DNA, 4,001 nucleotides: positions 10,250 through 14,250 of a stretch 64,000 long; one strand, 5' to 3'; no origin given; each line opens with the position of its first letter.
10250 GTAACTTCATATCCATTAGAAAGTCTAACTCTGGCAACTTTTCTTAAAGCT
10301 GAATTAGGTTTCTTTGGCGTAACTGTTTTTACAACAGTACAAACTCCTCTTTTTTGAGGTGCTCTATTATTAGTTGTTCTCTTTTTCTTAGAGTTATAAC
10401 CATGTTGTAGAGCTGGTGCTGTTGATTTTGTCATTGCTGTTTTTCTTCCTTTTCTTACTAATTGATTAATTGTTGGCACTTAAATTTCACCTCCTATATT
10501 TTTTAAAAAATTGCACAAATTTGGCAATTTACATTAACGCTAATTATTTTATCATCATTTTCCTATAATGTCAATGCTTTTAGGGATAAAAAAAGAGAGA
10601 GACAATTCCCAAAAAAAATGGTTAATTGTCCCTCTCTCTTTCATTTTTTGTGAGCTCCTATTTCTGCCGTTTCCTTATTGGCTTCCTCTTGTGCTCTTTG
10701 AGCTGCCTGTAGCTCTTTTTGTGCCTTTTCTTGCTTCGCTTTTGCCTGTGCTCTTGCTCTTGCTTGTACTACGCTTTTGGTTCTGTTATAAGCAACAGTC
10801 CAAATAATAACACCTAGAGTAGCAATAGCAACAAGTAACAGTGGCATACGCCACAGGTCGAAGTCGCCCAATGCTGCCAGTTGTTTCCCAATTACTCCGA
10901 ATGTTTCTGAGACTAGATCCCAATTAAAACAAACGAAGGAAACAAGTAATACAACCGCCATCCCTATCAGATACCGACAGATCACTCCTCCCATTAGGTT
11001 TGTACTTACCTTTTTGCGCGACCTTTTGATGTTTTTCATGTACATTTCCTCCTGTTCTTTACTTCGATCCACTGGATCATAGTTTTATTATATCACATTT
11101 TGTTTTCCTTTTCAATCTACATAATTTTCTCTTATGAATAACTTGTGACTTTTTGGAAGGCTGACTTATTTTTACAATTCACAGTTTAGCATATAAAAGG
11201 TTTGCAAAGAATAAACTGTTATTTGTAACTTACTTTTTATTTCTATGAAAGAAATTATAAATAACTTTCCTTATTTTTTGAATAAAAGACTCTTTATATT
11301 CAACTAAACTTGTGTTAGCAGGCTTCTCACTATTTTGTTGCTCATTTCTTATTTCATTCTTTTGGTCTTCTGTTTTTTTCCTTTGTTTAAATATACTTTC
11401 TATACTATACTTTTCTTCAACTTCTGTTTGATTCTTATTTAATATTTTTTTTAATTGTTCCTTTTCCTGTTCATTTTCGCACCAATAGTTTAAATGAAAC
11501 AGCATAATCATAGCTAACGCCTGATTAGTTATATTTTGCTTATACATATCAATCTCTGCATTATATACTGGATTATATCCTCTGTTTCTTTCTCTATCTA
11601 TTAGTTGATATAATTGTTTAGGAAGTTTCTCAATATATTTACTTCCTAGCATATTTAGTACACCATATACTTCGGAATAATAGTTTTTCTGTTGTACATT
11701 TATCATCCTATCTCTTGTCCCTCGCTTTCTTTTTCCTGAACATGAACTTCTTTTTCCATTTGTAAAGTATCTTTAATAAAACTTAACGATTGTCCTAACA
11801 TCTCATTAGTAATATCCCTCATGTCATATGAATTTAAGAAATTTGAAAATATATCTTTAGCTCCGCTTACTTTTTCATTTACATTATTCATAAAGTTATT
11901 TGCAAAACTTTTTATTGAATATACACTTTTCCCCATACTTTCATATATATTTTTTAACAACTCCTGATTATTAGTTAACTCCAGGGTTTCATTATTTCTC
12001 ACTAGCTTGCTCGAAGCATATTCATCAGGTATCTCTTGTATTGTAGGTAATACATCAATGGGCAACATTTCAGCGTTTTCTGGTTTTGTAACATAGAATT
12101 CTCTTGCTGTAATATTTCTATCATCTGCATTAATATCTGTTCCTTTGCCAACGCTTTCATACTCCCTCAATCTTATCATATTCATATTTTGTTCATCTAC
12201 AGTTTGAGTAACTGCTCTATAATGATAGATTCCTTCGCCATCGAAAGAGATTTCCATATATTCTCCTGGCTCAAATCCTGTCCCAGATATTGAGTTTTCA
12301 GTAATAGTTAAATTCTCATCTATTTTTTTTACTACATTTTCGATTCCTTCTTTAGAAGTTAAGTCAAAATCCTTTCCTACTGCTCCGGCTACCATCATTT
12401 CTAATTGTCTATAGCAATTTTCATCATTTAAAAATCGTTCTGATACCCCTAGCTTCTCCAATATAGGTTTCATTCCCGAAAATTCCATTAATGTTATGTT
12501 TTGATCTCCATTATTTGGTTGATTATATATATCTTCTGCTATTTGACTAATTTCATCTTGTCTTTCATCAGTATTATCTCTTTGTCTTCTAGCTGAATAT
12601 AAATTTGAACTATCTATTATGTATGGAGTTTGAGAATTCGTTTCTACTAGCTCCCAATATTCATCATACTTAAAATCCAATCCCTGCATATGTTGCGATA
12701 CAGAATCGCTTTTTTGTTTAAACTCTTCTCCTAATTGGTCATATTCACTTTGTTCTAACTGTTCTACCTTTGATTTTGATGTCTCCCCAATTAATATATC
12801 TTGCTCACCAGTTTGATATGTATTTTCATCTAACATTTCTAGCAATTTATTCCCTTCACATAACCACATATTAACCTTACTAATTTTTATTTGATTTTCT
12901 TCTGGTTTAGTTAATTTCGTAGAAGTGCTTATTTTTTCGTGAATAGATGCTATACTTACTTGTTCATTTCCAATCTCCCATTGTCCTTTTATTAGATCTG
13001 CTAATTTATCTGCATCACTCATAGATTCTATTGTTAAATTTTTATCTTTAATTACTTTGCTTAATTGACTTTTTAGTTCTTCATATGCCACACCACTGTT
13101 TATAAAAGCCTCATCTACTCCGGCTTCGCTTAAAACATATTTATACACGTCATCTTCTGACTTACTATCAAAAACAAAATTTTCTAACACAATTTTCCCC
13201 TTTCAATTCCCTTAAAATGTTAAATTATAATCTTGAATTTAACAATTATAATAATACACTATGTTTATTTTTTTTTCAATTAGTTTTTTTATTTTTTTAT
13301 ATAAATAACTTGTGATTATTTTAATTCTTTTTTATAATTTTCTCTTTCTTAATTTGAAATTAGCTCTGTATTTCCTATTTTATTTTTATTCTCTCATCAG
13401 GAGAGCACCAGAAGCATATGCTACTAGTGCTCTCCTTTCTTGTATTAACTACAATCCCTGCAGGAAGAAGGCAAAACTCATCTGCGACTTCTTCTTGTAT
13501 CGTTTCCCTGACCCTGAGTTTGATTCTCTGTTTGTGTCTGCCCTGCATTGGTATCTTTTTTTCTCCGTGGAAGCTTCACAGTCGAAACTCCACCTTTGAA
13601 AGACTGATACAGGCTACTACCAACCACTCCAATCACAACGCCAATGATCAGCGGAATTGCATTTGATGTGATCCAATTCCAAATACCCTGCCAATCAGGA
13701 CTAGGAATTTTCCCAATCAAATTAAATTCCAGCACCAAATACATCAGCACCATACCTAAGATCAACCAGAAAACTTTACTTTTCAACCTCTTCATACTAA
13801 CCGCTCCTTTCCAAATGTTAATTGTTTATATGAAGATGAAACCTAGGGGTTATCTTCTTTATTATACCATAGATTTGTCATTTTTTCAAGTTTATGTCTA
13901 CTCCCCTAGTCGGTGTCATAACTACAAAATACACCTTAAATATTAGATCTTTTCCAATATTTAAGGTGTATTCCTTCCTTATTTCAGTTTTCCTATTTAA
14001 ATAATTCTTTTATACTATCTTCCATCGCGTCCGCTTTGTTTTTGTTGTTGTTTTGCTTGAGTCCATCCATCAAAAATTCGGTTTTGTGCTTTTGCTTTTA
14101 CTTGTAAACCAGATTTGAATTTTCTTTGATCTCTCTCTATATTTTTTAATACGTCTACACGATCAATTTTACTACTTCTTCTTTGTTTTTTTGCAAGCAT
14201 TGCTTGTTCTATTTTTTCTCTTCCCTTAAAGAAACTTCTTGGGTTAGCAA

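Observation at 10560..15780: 5.2-kb island of six uncharacterised genes inserted between the str operon and trmFO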

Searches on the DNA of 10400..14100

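Call 44: search_rna_families(source=window, start=10400, end=14100, threshold=evalue, max_evalue=1)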
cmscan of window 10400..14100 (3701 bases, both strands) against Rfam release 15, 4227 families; matches with E-value up to 1: 3.
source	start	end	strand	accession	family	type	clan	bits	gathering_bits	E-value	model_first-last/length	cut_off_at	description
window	10587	10642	-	RF03210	mir-7359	Gene; miRNA;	-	23.4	90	0.39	1-56/56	no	mir-7359 microRNA precursor family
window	10587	10640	-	RF04343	Plastid-psbA-2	Cis-reg;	CL00153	23.3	55.8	0.36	1-60/60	no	Plastid-psbA-2 3UTR RNA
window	11120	11205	+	RF00053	mir-7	Gene; miRNA;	-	22.4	51.8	0.27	1-91/91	no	mir-7 microRNA precursor family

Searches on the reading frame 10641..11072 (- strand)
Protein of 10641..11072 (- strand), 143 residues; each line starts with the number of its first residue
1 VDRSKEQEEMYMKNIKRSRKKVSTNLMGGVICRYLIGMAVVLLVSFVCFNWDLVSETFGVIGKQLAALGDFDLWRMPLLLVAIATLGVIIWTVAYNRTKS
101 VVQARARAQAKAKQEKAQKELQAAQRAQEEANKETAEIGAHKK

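Call 3: search_protein_families(library=pfam, proteins=[window:10641-11072:-], max_evalue=1)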
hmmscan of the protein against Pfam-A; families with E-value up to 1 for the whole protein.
window:10641-11072:- (143 aa): 10 families
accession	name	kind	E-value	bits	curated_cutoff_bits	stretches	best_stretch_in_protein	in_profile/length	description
PF07219.19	HemY_N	-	0.0019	18.7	31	1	73-140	16-82/107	HemY protein N-terminus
PF00029.24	Connexin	-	0.0029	17.8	31.3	1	68-134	70-135/225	Connexin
PF09991.14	DUF2232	-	0.0038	16.9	27.8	1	26-97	153-223/290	Predicted membrane protein (DUF2232)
PF11368.13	DUF3169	-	0.011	15.8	31.6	1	57-114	33-91/250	Protein of unknown function (DUF3169)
PF10828.13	DUF2570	-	0.045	14.2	26.6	1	81-133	7-61/108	Protein of unknown function (DUF2570)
PF18935.5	DUF5683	-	0.076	13.4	26.7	1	73-130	26-86/151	Family of unknown function (DUF5683)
PF24871.1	Piezo_TM1-24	-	0.082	11.8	28.8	1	45-134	67-155/682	Piezo TM1-24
PF19558.4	DUF6080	-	0.088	11.8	27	1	73-136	220-283/447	Family of unknown function (DUF6080)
PF16118.10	DUF4834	-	0.29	12.5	27.8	1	79-134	15-72/99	Domain of unknown function (DUF4834)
PF08592.16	Anthrone_oxy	-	0.48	11.1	27.3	0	74-123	36-81/106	Anthrone oxygenase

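Call 4: search_protein_families(library=ncbifam, proteins=[window:10641-11072:-], max_evalue=1)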
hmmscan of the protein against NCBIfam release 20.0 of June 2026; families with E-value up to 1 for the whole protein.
window:10641-11072:- (143 aa): 7 families
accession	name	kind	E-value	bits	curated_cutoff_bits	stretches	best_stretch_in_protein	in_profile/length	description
NF042931.1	SAG1386_EF1546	equivalog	0.0069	16.5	80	1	78-132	38-95/158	SAG1386/EF1546 family surface-associated protein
NF050121.1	bc1_QcrA_actin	exception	0.0086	15.6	275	1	14-130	17-120/319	cytochrome bc1 complex Rieske iron-sulfur subunit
TIGR03940.1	PGA_PgaD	equivalog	0.014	15.3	31.45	1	44-135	34-125/141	poly-beta-1,6-N-acetyl-D-glucosamine biosynthesis protein PgaD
TIGR02797.1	exbB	equivalog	0.014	15.2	206.2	1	80-135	17-72/211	tonB-system energizer ExbB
NF052435.1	BamI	equivalog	0.022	14.6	180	1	74-137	7-70/226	biofilm-associated metzincin protease inhibitor BamI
NF006283.1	PRK08455.1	equivalog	0.065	12.9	187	1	78-139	26-84/182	flagellar basal body-associated protein FliL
NF052278.1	AFWIR_fam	exception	0.41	11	60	1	29-51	28-50/96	AFWIR motif membrane protein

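Call 5: search_protein_families(library=phrogs, proteins=[window:10641-11072:-], max_evalue=1)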
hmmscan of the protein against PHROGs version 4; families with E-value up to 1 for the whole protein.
window:10641-11072:- (143 aa): 13 families
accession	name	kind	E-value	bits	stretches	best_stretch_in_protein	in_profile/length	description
phrog_30191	-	unknown function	0.005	18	1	10-55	3-49/75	-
phrog_1327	-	lysis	0.0052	17.6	1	78-134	10-66/158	Rz-like spanin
phrog_2466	-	lysis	0.015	16.1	1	78-133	10-65/172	Rz-like spanin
phrog_2034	-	unknown function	0.018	14.6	1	17-111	134-204/406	-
phrog_23497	-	unknown function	0.02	15.4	1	23-133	8-114/231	-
phrog_214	-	lysis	0.028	15.3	1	75-138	8-70/176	Rz-like spanin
phrog_30900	-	unknown function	0.028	15.2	1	71-142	56-127/132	-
phrog_32961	-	unknown function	0.029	15.7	1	103-137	29-63/161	-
phrog_29806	-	unknown function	0.094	13.9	1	11-73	46-106/130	-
phrog_594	-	unknown function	0.12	13.8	0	100-135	16-51/85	-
phrog_944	-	moron, auxiliary metabolic gene and host takeover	0.13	12.9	1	35-122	125-196/235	membrane protein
phrog_5745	-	head and packaging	0.36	11.5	1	91-137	2-48/271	internal virion protein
phrog_263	-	lysis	0.41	11.6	0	79-131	61-113/123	holin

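Call 6: search_protein_families(library=padloc, proteins=[window:10641-11072:-], max_evalue=1)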
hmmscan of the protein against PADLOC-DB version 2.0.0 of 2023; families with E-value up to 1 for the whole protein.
window:10641-11072:- (143 aa): 0 families

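Call 107: search_dna_similar(query=window:10641-11039:-, collection=phages, mode=protein, max_evalue=0.1, max_rows=8)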
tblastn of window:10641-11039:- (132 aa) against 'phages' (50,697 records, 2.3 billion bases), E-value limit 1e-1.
No match.
